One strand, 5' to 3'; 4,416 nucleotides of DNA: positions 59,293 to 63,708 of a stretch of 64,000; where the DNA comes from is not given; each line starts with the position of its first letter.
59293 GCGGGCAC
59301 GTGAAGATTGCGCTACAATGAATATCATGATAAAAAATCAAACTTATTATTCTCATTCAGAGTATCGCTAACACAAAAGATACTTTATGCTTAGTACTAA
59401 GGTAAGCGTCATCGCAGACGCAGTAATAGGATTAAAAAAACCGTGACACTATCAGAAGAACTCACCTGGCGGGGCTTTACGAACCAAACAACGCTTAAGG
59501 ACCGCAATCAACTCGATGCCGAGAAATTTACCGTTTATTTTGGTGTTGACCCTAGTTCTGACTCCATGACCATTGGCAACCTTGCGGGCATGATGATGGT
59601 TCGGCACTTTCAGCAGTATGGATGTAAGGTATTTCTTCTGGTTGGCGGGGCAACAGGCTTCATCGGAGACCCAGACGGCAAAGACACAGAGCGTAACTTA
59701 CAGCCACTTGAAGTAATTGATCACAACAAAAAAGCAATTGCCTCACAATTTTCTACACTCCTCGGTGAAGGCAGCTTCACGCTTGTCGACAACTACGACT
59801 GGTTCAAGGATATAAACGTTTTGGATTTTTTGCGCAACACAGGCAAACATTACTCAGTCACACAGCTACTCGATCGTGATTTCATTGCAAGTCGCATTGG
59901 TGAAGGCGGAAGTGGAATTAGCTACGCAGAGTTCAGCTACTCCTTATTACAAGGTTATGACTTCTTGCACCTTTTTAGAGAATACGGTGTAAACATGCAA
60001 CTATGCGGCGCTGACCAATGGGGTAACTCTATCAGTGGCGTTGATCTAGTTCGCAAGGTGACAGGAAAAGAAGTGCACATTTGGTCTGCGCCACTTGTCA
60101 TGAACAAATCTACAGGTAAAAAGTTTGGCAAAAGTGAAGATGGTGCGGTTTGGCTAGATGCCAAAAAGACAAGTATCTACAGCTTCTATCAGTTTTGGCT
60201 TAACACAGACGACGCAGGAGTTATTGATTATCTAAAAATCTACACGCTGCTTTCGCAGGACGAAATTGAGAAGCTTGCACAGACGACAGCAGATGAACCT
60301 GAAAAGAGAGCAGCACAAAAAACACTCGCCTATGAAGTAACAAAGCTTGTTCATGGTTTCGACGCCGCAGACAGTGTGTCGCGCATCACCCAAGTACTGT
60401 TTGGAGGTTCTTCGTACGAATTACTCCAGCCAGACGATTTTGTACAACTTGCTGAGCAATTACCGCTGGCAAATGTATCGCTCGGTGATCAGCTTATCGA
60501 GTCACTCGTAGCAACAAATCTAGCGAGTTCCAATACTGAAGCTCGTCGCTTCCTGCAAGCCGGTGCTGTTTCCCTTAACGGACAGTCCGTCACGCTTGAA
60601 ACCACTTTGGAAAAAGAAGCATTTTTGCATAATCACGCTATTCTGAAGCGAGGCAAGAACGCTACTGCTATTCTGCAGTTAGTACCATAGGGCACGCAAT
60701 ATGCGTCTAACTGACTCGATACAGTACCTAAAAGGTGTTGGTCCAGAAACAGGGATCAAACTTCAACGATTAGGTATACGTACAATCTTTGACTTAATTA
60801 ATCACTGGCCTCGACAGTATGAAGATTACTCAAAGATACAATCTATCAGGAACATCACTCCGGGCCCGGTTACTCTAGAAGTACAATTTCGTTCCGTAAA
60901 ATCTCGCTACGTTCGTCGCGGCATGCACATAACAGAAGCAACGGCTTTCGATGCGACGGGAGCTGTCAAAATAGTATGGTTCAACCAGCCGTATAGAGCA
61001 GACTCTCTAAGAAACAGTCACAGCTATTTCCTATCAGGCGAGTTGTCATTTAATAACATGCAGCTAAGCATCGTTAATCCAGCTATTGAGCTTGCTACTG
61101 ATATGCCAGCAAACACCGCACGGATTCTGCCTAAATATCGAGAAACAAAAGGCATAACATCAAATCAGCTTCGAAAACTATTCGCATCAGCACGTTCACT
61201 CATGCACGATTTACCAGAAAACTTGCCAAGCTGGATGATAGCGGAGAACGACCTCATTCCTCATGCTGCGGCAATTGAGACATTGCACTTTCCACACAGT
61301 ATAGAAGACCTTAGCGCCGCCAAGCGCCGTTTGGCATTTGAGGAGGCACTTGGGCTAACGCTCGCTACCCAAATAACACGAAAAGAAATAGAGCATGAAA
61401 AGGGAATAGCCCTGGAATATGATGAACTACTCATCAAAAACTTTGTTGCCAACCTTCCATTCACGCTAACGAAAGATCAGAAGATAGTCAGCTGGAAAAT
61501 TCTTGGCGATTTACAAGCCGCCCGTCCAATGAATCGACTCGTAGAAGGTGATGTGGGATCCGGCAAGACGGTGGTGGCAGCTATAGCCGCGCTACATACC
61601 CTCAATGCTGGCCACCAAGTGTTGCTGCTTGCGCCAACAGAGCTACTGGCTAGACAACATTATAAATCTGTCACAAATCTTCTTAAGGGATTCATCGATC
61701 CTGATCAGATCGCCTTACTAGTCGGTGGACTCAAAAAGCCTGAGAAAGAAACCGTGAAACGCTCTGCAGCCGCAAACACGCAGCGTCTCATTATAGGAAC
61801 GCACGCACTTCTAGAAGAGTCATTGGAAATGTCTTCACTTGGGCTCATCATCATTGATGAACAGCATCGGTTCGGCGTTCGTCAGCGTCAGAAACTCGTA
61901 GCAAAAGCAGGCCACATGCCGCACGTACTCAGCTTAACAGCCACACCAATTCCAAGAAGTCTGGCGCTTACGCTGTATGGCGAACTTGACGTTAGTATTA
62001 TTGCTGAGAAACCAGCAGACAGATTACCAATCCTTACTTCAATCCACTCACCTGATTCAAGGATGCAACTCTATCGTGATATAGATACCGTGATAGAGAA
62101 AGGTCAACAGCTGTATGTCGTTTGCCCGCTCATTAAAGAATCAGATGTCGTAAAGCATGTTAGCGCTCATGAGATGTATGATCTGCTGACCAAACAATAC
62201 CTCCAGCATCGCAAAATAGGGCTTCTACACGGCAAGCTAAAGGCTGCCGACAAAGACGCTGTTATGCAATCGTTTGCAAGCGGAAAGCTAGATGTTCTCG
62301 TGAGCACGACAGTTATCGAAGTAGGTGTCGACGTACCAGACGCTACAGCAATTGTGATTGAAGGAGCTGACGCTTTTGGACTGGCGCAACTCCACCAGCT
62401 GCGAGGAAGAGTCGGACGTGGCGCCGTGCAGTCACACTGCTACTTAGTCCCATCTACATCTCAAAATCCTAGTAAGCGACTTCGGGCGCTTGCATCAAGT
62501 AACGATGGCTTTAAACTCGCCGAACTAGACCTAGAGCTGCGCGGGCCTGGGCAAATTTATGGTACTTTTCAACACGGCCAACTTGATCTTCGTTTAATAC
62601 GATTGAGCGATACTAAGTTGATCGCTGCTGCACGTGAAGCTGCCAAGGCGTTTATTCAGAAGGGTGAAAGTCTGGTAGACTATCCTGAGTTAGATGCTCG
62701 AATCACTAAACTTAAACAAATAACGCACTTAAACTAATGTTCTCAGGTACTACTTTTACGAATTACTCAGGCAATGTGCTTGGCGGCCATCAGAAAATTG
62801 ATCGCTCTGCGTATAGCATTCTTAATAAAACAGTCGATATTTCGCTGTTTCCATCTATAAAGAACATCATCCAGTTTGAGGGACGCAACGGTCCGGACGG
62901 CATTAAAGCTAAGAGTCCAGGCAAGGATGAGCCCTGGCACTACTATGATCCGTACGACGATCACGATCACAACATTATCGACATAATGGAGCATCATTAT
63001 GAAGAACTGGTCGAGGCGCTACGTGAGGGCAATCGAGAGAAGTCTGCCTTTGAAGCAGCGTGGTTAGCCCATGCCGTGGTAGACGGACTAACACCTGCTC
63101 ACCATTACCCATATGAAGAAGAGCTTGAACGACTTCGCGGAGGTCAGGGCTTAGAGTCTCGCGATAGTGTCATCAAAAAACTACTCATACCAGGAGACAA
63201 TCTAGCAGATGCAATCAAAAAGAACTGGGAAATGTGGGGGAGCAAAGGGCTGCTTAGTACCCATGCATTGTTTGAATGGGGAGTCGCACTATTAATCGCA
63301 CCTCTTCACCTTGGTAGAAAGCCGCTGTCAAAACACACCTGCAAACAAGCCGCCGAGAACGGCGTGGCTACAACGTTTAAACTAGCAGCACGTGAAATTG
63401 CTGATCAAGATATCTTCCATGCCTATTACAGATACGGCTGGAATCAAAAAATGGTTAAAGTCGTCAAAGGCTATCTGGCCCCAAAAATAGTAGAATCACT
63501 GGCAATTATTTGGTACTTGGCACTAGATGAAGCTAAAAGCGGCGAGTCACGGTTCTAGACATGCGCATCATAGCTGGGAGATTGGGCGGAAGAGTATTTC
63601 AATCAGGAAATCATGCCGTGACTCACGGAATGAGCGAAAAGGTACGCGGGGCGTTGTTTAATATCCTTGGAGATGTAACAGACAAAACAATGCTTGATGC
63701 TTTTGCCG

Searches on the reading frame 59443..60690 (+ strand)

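Call 92: search_protein_families(library=pfam, proteins=[window:59443-60690:+], max_evalue=0.001)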
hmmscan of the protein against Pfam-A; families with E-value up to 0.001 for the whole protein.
window:59443-60690:+ (415 aa): 3 families
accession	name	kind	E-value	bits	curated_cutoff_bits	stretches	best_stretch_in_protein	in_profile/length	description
PF00579.31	tRNA-synt_1b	-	1.9e-69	234.7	21.1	1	27-320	4-291/292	tRNA synthetases class I (W and Y)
PF22421.1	SYY_C-terminal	-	8.6e-11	42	27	1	332-406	1-78/83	Tyrosine--tRNA ligase SYY-like C-terminal domain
PF01479.30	S4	-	0.00022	21.3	22.8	1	355-390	7-43/48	S4 domain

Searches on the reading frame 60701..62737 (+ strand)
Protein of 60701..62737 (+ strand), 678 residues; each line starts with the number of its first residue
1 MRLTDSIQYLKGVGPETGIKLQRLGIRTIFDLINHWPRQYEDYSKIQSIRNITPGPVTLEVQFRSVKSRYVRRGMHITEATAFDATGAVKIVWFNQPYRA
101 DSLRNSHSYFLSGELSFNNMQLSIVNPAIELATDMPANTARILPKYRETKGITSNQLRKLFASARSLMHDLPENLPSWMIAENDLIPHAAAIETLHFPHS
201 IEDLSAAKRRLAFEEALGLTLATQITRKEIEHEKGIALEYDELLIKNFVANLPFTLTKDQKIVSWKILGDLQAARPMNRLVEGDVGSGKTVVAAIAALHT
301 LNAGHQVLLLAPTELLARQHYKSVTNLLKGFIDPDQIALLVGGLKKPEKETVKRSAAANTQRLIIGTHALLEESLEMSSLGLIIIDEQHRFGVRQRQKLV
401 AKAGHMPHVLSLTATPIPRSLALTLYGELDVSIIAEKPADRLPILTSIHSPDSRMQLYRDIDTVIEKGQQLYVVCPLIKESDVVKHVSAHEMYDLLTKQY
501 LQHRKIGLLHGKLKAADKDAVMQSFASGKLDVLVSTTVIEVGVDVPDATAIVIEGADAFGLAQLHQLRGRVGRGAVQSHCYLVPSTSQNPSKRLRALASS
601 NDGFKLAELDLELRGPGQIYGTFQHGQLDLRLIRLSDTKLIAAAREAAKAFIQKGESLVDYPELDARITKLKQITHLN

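Call 92: search_protein_families(library=pfam, proteins=[window:60701-62737:+], max_evalue=0.001)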
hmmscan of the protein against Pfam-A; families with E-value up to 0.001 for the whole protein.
window:60701-62737:+ (678 aa): 9 families
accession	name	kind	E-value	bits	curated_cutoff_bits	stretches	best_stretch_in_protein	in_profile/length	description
PF17191.10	RecG_wedge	-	3.5e-24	85.7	23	1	7-163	2-157/162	RecG wedge domain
PF00270.35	DEAD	-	2.9e-23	82.9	26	1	277-420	15-163/167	DEAD/DEAH box helicase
PF00271.37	Helicase_C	-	2e-21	76.7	23.5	1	465-573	10-108/110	Helicase conserved C-terminal domain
PF04851.21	ResIII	-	3.5e-14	53.5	22.5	1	256-416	4-162/164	Type III restriction enzyme, res subunit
PF19833.4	RecG_dom3_C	-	5.8e-10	39.5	26.8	1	601-675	2-77/87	ATP-dependent DNA helicase RecG, domain 3, C-terminal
PF22590.2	Cas3-like_C_2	-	1.8e-05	25.4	27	1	488-573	14-103/106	CRISPR-associated nuclease/helicase Cas3, C-terminal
PF13604.12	AAA_30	-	4e-05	23.9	27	1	278-405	20-114/191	AAA domain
PF00176.29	SNF2-rel_dom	-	0.00052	19.7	24.9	1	278-421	19-168/290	SNF2-related domain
PF01336.31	tRNA_anti-codon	-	0.00073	19.9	27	0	58-131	2-74/75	OB-fold nucleic acid binding domain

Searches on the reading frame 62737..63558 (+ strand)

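Call 93: search_protein_families(library=pfam, proteins=[window:62737-63558:+], max_evalue=0.001)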
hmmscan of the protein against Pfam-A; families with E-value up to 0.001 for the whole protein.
window:62737-63558:+ (273 aa): 1 family
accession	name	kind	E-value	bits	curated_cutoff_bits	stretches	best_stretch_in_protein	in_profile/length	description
PF00882.24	Zn_dep_PLPC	-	0.00079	19.8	26.8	0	82-190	55-127/167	Zinc dependent phospholipase C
